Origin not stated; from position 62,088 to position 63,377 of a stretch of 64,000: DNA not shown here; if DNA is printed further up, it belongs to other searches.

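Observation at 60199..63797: MoxR AAA+ ATPase, GXGXG beta-helix protein and VWA protein, tightly linked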

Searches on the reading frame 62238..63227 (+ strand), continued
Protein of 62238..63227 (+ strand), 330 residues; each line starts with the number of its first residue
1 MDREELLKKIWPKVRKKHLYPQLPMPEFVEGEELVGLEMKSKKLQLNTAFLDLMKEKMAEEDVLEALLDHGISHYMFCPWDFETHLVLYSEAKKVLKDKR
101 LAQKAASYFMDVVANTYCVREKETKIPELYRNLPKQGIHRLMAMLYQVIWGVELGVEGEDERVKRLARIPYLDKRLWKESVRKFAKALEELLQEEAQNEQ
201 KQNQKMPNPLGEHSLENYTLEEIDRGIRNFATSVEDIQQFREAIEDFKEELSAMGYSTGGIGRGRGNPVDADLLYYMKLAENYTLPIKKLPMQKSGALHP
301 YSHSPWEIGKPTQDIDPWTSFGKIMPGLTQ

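Call 87: search_protein_families(library=ncbifam, proteins=[L156:7923-9200:+, L156:9197-9961:+, L156:9921-11486:+, L156:14613-15680:-, L159:6639-7577:-, L152:4336-5247:-], max_evalue=0.01)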
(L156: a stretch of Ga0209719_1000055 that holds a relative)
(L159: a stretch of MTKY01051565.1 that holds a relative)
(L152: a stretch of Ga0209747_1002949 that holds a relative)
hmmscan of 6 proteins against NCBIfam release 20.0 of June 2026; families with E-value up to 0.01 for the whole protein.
L156:7923-9200:+ (425 aa): 0 families

L156:9197-9961:+ (254 aa): 3 families
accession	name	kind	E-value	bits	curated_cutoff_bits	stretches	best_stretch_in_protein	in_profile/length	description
TIGR03122.1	one_C_dehyd_C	equivalog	6.3e-31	107.6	130.65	2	114-237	73-204/260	formylmethanofuran dehydrogenase subunit C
NF042910.1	FMH_DH_FwdC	exception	3.6e-16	59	340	1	114-237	74-205/271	tungsten-dependent formylmethanofuran dehydrogenase subunit FwdC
NF008730.0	PRK11750.1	equivalog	2.6e-06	25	1047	1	120-235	1288-1396/1490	glutamate synthase large subunit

L156:9921-11486:+ (521 aa): 0 families

L156:14613-15680:- (355 aa): 1 family
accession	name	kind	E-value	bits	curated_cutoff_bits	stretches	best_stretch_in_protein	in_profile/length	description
NF045534.1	small_EYxxD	equivalog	0.0052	16.5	29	1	160-176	12-28/37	EYxxD motif small membrane protein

L159:6639-7577:- (312 aa): 32 families (the best 25 are shown)
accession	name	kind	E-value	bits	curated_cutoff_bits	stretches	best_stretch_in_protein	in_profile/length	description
TIGR03168.1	1-PFK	subfamily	8.3e-104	346.8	216.4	1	2-305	1-304/305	hexose kinase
TIGR03828.1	pfkB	equivalog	6.9e-101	337.3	292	1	2-305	1-304/305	1-phosphofructokinase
NF007632.0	PRK10294.1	equivalog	6.2e-60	203.1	353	1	2-300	4-304/310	6-phosphofructokinase II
NF007068.0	PRK09513.1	equivalog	5.1e-59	200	432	1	2-307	5-310/312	1-phosphofructokinase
NF041320.1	pfkB_Halo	equivalog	8e-59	199.5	400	1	1-304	1-298/302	1-phosphofructokinase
NF010033.0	PRK13508.1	equivalog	3e-57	194.2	469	1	1-305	1-306/309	tagatose-6-phosphate kinase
TIGR01231.1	lacC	equivalog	8.7e-53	179.6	409.55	1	1-304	1-306/310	tagatose-6-phosphate kinase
TIGR02152.1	D_ribokin_bact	equivalog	7.1e-21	74.8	299.65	1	32-289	31-287/298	ribokinase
TIGR02198.1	rfaE_dom_I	equivalog_domain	7.8e-20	71.2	345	1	18-298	27-312/315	D-glycero-beta-D-manno-heptose-7-phosphate kinase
NF007321.0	PRK09813.1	equivalog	2.2e-17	63.4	247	1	200-282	172-254/261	fructoselysine 6-kinase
TIGR04382.1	myo_inos_iolC_N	equivalog_domain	6.4e-17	61.8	300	1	33-283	31-290/309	5-dehydro-2-deoxygluconokinase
NF008353.0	PRK11142.1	equivalog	2e-15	57.1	341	1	150-288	150-289/307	ribokinase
NF008454.0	PRK11316.1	equivalog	4.7e-13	48.6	521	1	35-300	50-312/475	bifunctional D-glycero-beta-D-manno-heptose-7-phosphate kinase/D-glycero-beta-D-manno-heptose 1-phosphate adenylyltransferase HldE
NF004398.0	PRK05756.1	equivalog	1.7e-11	44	292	1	168-278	130-249/287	pyridoxal kinase PdxY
NF006957.1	PRK09434.1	equivalog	2.7e-10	40.3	450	1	177-284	179-288/302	fructokinase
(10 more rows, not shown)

L152:4336-5247:- (303 aa): 10 families
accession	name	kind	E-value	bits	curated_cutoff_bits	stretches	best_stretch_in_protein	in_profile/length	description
NF005321.0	PRK06852.1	equivalog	1.8e-156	519.9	420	1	2-302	6-306/308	aldolase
NF006704.0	PRK09250.1-1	equivalog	1.3e-38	132.6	277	1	23-285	31-303/308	class I fructose-bisphosphate aldolase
NF005556.0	PRK07226.1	subfamily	6.8e-33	114.2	241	1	57-300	37-264/267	2-amino-3,7-dideoxy-D-threo-hept-6-ulosonate synthase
TIGR01949.1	ADH_synth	equivalog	2e-27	96.5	299.45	1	73-296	48-253/255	2-amino-3,7-dideoxy-D-threo-hept-6-ulosonate synthase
NF040816.1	Fbpase1_Arch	equivalog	4.4e-27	95.2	430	1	25-297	14-267/271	class I fructose-bisphosphate aldolase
NF006707.0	PRK09250.1-4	equivalog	2.7e-25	89.1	327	1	22-212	61-246/355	class I fructose-bisphosphate aldolase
NF006705.0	PRK09250.1-2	equivalog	1.5e-21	76.6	682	1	23-220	59-251/349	class I fructose-bisphosphate aldolase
NF006706.0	PRK09250.1-3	equivalog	7.1e-20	71.2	664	1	20-214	56-245/350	class I fructose-bisphosphate aldolase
NF006081.0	PRK08227.1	equivalog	1e-16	61.1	297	1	123-301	123-287/291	3-hydroxy-5-phosphonooxypentane-2,4-dione thiolase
NF041223.1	BagB_FevI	exception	9.1e-14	51.3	500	1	105-273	80-242/257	bagremycin/ferroverdin biosynthesis DhnA-type aldolase BagB/FevI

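Call 97: search_solved_structures(query=A6, max_evalue=10, show_alignments=1)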
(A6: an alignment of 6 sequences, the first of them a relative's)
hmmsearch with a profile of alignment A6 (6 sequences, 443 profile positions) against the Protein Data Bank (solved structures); distinct sequences matched with E-value up to 10: 20.
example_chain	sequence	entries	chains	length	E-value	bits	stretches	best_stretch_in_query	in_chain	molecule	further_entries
2r44_A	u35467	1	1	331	7.2e-07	31.2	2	255-367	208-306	Uncharacterized protein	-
1g8p_A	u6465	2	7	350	0.00017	23.4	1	325-364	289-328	MAGNESIUM-CHELATASE 38 KDA SUBUNIT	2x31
6l8d_A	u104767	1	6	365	0.0019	19.9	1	331-364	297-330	Magnesium-chelatase subunit ChlI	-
8osf_A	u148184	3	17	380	0.0025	19.6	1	331-364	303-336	Magnesium-chelatase subunit ChlI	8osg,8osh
9lif_A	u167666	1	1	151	0.25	12.9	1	239-292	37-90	Aciniform spidroin 1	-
6emw_E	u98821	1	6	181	0.73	11.4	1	35-71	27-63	ATP-dependent Clp protease ATP-binding subunit ClpC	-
7pbl_A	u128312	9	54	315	0.97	11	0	51-69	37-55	Holliday junction ATP-dependent DNA helicase RuvB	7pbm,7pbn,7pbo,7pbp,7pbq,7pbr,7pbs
9wrf_A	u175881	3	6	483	1.4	10.5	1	356-409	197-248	Broad substrate specificity amino-acid racemase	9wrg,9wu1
3pvs_A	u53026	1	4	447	1.4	10.5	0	52-69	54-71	Replication-associated recombination protein A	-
8rxd_F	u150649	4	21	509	1.4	10.5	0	43-76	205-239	Competence related protein ComM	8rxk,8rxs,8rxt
1j33_A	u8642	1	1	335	1.5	10.4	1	45-80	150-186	CobT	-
1wx1_A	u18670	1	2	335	1.5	10.4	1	45-80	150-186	nicotinate-nucleotide--dimethylbenzimidazole phosphoribosyltransferase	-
1j7k_A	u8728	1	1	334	1.6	10.3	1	33-70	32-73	HOLLIDAY JUNCTION DNA HELICASE RUVB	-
7x7p_M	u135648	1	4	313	1.9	10.1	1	51-69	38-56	Holliday junction ATP-dependent DNA helicase RuvB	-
4hdk_A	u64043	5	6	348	2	10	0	52-79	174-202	ArsA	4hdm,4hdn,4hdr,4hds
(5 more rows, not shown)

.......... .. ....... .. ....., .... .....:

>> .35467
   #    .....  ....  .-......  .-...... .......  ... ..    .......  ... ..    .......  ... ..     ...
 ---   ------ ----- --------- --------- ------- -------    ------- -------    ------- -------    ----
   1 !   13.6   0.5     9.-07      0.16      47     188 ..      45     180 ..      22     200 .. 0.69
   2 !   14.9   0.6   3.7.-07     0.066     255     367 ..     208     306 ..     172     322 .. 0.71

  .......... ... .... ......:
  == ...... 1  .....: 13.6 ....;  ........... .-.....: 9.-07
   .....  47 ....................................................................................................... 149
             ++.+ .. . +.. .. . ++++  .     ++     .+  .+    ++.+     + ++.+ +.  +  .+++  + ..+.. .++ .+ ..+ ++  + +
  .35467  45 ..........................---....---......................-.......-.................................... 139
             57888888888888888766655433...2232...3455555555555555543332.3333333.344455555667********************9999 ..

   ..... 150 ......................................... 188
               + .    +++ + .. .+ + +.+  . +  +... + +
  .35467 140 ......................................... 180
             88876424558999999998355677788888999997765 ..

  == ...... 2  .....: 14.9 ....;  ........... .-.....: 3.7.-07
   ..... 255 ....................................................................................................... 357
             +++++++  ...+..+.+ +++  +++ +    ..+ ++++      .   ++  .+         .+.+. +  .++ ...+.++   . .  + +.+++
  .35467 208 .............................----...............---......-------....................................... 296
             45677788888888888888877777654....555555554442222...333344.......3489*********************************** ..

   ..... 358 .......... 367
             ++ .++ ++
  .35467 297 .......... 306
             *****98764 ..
